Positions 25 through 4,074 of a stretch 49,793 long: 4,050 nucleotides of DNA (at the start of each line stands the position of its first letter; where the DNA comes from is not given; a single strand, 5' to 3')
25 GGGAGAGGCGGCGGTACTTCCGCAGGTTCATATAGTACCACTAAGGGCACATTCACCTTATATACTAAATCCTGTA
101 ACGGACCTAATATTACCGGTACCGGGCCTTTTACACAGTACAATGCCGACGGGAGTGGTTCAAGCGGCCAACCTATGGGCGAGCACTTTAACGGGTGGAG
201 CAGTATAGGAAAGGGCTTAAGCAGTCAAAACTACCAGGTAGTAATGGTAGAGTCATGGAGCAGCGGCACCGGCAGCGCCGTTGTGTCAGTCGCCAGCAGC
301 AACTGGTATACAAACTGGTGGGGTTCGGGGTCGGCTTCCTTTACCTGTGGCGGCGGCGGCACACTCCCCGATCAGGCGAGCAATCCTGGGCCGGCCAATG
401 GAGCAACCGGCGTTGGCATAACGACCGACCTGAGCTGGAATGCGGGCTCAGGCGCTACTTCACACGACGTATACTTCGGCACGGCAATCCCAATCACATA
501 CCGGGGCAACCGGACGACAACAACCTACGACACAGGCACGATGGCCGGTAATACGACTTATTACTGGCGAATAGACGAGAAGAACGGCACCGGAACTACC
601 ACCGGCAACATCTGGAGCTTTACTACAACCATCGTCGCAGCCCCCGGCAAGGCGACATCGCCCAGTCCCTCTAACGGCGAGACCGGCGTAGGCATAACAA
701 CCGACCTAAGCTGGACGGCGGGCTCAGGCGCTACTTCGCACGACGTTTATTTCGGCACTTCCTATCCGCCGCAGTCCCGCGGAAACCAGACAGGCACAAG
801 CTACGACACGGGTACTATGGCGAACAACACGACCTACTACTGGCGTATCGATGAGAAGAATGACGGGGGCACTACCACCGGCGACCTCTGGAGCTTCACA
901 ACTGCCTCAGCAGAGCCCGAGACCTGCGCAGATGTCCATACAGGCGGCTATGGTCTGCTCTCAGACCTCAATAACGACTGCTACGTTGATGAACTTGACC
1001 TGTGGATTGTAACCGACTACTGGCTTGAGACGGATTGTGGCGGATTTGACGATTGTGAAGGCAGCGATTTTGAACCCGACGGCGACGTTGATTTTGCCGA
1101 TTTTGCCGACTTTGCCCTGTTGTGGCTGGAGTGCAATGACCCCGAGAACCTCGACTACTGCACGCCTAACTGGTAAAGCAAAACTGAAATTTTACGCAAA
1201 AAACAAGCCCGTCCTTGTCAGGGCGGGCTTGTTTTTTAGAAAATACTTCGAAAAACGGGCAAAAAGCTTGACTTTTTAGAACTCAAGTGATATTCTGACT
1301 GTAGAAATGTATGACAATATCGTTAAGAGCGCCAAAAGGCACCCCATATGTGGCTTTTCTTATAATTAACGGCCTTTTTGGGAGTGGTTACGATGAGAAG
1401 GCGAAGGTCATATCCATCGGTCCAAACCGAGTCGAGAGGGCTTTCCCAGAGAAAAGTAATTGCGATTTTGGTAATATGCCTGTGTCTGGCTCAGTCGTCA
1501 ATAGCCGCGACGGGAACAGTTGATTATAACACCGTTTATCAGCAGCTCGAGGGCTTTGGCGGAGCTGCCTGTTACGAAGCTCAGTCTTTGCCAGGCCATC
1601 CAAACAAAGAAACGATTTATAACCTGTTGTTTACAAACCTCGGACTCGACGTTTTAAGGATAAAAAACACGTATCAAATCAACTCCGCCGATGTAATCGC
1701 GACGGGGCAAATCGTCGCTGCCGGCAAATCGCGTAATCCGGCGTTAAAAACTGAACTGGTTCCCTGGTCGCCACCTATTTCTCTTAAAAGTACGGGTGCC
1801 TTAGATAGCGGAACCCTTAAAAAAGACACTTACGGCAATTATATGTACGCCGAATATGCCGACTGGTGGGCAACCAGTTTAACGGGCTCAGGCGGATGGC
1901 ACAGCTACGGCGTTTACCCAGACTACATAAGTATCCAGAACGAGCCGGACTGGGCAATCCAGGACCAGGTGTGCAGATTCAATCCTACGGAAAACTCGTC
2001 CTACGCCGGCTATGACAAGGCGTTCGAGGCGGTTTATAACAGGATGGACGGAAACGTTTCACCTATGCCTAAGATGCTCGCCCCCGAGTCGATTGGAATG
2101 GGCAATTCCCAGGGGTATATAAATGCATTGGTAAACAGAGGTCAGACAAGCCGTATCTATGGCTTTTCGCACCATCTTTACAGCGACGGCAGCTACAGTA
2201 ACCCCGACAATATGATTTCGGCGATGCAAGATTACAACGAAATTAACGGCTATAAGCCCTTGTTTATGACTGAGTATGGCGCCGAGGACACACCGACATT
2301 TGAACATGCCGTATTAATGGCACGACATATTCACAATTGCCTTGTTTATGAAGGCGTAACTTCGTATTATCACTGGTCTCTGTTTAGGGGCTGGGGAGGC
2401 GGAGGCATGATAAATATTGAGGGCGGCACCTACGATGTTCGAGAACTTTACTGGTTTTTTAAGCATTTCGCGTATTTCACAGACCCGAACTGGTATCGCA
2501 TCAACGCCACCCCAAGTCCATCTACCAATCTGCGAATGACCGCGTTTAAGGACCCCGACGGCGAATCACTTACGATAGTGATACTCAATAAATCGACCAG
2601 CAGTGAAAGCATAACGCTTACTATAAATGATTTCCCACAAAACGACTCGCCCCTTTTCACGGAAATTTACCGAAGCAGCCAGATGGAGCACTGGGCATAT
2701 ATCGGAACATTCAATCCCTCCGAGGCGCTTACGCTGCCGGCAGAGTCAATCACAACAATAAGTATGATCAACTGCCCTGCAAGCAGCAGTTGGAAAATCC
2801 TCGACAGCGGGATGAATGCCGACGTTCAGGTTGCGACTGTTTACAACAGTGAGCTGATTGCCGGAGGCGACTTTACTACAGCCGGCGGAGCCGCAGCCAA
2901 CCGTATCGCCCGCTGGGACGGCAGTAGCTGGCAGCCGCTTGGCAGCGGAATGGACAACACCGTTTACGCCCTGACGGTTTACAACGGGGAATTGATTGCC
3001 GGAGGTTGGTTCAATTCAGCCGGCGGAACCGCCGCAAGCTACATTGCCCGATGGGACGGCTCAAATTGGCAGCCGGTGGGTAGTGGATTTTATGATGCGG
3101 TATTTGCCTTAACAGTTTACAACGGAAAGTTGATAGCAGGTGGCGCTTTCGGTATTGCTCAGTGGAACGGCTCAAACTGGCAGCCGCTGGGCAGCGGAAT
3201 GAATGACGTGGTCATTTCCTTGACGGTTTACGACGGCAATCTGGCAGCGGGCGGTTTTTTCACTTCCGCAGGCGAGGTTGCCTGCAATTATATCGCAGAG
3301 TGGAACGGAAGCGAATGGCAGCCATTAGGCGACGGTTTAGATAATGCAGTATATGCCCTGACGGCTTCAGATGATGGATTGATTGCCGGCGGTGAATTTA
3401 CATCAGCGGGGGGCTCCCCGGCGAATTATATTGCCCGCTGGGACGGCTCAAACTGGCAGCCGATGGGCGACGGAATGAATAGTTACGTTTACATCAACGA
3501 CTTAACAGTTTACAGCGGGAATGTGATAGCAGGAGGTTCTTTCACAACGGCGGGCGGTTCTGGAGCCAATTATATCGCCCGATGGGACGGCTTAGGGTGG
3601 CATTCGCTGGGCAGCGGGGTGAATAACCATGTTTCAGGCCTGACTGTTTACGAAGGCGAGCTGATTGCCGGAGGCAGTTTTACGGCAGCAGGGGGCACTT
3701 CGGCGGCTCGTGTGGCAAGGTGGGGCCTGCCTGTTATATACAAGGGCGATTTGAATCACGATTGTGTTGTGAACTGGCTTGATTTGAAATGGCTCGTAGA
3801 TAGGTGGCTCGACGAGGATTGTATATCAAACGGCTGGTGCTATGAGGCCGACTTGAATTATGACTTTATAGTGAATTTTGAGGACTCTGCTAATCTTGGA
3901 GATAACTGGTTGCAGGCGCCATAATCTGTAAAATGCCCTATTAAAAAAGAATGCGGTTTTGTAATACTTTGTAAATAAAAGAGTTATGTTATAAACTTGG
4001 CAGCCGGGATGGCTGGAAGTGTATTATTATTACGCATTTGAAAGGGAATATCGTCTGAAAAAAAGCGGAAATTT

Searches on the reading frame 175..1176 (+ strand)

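Call 5: search_protein_families(library=pfam, proteins=[window:175-1176:+], max_evalue=0.01)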
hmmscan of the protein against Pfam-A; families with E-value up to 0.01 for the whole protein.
window:175-1176:+ (333 aa): 1 family
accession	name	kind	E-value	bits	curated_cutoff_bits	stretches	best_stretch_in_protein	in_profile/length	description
PF00404.24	Dockerin_1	-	0.0023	18.5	22.9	1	263-311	2-50/57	Dockerin type I domain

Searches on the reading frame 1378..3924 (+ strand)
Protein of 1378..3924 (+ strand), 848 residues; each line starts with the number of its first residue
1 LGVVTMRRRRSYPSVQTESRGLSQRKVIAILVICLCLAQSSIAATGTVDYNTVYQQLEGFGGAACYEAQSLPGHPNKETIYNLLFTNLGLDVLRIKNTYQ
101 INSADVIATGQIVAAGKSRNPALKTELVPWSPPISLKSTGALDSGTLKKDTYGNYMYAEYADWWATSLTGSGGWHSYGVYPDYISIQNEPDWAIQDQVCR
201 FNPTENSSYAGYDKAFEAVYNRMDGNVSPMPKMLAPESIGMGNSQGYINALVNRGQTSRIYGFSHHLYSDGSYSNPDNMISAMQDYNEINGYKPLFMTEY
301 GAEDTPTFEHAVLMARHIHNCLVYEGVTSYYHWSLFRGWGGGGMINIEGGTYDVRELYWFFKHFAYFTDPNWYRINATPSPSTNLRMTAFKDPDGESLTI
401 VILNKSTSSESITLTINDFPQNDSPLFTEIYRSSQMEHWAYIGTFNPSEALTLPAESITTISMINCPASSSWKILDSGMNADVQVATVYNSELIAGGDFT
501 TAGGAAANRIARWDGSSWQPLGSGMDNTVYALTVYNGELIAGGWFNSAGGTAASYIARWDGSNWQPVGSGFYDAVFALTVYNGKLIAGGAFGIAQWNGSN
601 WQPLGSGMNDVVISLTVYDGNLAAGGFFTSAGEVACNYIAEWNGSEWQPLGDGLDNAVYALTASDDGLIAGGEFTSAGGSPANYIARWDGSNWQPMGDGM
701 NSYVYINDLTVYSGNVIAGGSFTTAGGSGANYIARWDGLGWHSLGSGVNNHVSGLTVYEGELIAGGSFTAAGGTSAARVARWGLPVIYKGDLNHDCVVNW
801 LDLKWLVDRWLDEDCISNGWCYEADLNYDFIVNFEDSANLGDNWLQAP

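Call 5: search_protein_families(library=pfam, proteins=[window:1378-3924:+], max_evalue=0.01)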
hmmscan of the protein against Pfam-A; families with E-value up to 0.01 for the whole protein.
window:1378-3924:+ (848 aa): 5 families
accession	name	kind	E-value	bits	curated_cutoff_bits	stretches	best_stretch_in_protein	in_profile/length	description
PF17164.10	DUF5122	-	3e-16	59.8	27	1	664-687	2-25/36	Domain of unknown function (DUF5122) beta-propeller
PF12768.13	Rax2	-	1.1e-11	45.1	28.8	1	603-756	18-176/254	Rax2 C-terminal beta propeller domain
PF19565.4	DUF6087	-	3.1e-10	40.7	27.1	0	552-568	42-58/99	Family of unknown function (DUF6087)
PF17189.10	Glyco_hydro_30C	-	6.3e-09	36.3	22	1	374-461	4-65/65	Glycosyl hydrolase family 30 beta sandwich domain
PF21340.4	Polysacc_lyase-like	-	0.0061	16.3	27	0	448-524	110-184/209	Cip1-like, core domain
